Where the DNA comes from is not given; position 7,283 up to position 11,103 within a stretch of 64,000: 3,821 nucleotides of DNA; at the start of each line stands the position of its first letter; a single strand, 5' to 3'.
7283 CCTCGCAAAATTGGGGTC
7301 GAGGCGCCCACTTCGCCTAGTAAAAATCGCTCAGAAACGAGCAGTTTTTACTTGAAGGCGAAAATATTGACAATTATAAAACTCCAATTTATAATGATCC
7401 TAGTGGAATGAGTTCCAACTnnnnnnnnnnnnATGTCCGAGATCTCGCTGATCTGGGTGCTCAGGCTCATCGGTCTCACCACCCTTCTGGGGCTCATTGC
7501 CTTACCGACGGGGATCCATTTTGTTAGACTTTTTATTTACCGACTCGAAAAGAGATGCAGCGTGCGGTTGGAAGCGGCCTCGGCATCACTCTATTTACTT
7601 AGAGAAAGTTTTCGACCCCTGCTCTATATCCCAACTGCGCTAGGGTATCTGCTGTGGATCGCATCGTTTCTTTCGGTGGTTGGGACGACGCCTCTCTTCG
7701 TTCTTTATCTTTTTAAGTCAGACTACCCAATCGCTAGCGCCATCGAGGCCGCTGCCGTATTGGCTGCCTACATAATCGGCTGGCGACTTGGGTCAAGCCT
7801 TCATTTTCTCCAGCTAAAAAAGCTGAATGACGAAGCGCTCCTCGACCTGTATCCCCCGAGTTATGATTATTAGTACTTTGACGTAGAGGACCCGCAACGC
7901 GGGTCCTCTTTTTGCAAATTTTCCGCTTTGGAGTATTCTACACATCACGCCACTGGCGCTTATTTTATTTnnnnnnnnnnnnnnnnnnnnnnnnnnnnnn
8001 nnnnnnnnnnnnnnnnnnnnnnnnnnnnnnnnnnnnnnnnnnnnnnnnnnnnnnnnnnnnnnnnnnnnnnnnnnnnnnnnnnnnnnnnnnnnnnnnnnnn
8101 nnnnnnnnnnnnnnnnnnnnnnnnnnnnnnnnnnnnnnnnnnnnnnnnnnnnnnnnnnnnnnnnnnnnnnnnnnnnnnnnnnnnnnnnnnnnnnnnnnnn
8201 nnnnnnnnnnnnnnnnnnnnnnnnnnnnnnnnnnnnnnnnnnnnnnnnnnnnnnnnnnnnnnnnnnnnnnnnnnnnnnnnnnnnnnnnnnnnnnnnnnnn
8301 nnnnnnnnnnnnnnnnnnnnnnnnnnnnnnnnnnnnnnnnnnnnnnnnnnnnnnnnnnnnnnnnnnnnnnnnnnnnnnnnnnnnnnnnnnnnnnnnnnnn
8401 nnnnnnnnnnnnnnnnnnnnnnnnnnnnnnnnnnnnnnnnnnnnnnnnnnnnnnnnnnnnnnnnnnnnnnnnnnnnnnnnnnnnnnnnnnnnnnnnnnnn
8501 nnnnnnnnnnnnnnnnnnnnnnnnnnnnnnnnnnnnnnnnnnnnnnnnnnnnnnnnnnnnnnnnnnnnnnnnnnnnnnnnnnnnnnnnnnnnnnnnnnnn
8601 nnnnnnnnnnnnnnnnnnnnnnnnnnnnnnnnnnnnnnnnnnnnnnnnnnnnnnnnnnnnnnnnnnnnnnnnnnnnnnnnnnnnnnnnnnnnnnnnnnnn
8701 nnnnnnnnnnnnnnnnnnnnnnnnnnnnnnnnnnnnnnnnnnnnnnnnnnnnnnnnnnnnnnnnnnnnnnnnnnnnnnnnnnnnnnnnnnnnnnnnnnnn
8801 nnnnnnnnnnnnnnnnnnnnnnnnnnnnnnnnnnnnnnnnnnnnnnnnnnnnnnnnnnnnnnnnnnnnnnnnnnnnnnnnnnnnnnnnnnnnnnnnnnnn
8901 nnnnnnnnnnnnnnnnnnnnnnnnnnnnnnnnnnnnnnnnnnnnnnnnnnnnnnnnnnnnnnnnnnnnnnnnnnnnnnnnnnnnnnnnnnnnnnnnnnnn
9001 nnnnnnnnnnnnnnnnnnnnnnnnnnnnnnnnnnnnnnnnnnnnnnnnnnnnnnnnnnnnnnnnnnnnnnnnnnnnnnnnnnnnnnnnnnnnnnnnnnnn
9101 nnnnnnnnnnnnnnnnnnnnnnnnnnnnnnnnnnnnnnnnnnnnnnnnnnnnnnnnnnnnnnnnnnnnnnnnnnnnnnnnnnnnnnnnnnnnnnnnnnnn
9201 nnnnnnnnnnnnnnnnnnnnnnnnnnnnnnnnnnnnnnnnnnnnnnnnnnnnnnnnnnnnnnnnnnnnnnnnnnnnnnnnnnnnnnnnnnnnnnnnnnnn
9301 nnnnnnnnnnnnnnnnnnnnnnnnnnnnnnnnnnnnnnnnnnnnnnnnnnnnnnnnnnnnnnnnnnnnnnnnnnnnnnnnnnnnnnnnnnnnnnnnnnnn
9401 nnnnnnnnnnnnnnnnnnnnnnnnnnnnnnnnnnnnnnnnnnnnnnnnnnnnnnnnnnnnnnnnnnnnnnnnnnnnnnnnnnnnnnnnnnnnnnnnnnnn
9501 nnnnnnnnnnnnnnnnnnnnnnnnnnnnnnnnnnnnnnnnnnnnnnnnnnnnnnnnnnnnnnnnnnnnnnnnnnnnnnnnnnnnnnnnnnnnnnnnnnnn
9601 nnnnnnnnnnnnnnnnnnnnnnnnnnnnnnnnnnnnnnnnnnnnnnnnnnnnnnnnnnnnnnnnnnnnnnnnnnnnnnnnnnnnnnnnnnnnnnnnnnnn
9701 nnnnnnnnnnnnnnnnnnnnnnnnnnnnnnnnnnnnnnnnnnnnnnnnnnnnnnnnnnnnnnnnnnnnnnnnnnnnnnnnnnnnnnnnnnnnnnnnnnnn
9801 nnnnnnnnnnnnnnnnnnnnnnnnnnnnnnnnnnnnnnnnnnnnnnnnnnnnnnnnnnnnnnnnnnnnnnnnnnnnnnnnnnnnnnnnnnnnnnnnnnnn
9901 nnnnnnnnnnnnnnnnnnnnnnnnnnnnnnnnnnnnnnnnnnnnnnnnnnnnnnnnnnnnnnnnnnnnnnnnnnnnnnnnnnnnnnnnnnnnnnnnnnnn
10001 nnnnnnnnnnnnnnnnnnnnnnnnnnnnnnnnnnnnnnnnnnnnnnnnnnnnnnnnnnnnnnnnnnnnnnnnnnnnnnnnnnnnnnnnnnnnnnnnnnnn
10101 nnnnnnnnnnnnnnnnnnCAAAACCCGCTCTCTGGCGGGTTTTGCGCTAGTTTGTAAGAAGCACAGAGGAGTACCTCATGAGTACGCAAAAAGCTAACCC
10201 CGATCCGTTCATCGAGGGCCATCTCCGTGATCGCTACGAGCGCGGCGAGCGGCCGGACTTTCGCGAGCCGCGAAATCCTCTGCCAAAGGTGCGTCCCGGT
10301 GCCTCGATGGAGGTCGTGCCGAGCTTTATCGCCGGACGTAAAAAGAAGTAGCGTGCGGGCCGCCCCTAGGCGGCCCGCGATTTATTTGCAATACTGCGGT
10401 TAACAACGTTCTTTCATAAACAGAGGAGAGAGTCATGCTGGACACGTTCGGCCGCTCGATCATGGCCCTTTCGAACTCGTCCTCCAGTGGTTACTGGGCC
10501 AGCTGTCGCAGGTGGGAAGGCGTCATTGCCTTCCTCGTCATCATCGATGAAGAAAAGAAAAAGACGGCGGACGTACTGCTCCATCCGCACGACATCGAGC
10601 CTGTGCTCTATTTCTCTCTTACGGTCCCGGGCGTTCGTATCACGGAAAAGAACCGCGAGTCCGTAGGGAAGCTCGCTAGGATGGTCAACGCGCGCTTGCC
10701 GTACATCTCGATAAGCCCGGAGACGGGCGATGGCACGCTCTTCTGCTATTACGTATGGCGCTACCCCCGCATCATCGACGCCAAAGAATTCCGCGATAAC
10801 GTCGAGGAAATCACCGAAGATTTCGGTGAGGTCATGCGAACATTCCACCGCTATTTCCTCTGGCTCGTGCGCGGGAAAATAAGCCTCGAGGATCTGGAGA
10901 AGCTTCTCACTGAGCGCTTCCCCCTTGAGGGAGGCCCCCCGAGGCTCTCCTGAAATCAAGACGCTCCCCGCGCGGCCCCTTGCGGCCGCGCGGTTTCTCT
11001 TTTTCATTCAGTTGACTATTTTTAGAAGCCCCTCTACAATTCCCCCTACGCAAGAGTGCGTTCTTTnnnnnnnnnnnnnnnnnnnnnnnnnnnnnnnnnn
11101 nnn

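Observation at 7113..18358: Ribosomal protein cluster is fragmented by four insertions of autonomous small genes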

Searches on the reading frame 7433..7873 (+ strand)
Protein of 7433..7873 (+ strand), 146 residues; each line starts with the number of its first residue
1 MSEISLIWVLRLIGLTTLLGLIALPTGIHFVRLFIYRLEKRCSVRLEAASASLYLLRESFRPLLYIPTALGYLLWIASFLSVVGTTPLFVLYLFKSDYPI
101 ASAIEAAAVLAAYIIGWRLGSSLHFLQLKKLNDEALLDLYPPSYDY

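Call 5: search_protein_families(library=pfam, proteins=[window:7433-7873:+], max_evalue=0.1)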
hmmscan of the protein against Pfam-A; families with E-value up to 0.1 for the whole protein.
window:7433-7873:+ (146 aa): 0 families

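Call 24: search_protein_families(library=phrogs, proteins=[window:7433-7873:+], max_evalue=0.01)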
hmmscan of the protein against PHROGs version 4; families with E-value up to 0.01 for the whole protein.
window:7433-7873:+ (146 aa): 0 families

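Call 25: search_protein_families(library=ncbifam, proteins=[window:7433-7873:+], max_evalue=0.01)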
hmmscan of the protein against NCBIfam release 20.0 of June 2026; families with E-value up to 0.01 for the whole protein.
window:7433-7873:+ (146 aa): 0 families

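Call 26: search_protein_families(library=padloc, proteins=[window:7433-7873:+], max_evalue=0.01)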
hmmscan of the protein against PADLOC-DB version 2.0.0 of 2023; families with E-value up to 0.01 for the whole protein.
window:7433-7873:+ (146 aa): 0 families

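Call 105: find_related_loci(query=window:7433-7873:+, collection=viral_contigs, flank=5000)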
Query window:7433-7873:+ (146 aa) in viral_contigs; peptide patterns used: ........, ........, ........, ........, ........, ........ (x = any residue, [..] = any of these).
47 stretches matched a pattern, but none encodes a relative of the query by tblastn (E <= 1e-3).

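Call 111: find_encoding_contigs(protein=window:7433-7873:+, flank=10000, max_places=5)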
Protein window:7433-7873:+ (146 aa): 3 contigs read that carry it; 1 place shown.
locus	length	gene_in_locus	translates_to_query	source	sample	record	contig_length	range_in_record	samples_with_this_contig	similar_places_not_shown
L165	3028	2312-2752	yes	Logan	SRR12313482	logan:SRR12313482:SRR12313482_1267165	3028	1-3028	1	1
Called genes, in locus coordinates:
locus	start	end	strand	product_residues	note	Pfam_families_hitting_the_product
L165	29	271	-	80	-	PF00830:Ribosomal_L28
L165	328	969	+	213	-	PF02163:Peptidase_M50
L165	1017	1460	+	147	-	PF00164:Ribosom_S12_S23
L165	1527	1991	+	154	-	PF00177:Ribosomal_S7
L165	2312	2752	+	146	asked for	-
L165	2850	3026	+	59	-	?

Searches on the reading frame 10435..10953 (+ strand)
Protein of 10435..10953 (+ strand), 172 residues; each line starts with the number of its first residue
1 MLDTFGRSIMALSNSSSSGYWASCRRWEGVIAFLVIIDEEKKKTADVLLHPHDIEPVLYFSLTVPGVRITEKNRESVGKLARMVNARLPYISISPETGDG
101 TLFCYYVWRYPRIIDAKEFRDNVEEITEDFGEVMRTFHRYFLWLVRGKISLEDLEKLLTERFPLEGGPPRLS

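Call 5: search_protein_families(library=pfam, proteins=[window:10435-10953:+], max_evalue=0.1)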
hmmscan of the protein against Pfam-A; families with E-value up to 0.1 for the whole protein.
window:10435-10953:+ (172 aa): 1 family
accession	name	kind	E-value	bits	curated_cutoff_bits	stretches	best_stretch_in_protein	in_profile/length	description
PF04055.27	Radical_SAM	-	0.014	16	29.5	1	44-142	73-150/166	Radical SAM superfamily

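Call 24: search_protein_families(library=phrogs, proteins=[window:10435-10953:+], max_evalue=0.01)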
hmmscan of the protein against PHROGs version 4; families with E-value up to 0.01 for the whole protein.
window:10435-10953:+ (172 aa): 0 families

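Call 25: search_protein_families(library=ncbifam, proteins=[window:10435-10953:+], max_evalue=0.01)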
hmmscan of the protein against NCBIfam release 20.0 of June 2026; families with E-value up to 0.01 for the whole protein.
window:10435-10953:+ (172 aa): 0 families

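Call 26: search_protein_families(library=padloc, proteins=[window:10435-10953:+], max_evalue=0.01)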
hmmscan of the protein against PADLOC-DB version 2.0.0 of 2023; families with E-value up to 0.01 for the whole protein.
window:10435-10953:+ (172 aa): 0 families

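Call 29: find_homologous_proteins(query=window:10435-10953:+, max_evalue=0.001)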
Query window:10435-10953:+ (172 aa): 1 proteins with E <= 0.001 among 44 candidates.
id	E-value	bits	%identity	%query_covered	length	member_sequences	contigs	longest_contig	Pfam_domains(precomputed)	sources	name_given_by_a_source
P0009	8.3e-112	389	100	100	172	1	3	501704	-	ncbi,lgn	-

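Call 72: search_protein_representatives(protein=window:10435-10953:+)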
Query: 172 residues. Proteins with E-value up to 0.001 (for the whole library): 2; up to 1e-10: 2; up to 1e-30: 1. The best 2 are listed.
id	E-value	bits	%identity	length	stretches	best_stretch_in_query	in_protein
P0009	2.6e-112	388.8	100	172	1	1-172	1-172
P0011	7.2e-11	58.5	29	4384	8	111-156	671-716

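Call 74: search_protein_families(library=pfam, proteins=[P0011], max_evalue=0.001)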
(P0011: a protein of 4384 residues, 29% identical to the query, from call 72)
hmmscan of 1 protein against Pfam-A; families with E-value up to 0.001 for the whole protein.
P0011 (4384 aa): 3 families
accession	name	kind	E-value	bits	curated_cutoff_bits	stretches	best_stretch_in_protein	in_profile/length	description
PF07202.18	Tcp10_C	-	3.5e-07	30.2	36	0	144-156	22-34/35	T-complex protein 10 C-terminus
PF13860.13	FlgD_ig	-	9.2e-06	26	27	0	859-888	15-43/79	FlgD Ig-like domain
PF12352.13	V-SNARE_C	-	3e-05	24.7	27.1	0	253-271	42-60/66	Snare region anchored in the vesicle membrane C-terminus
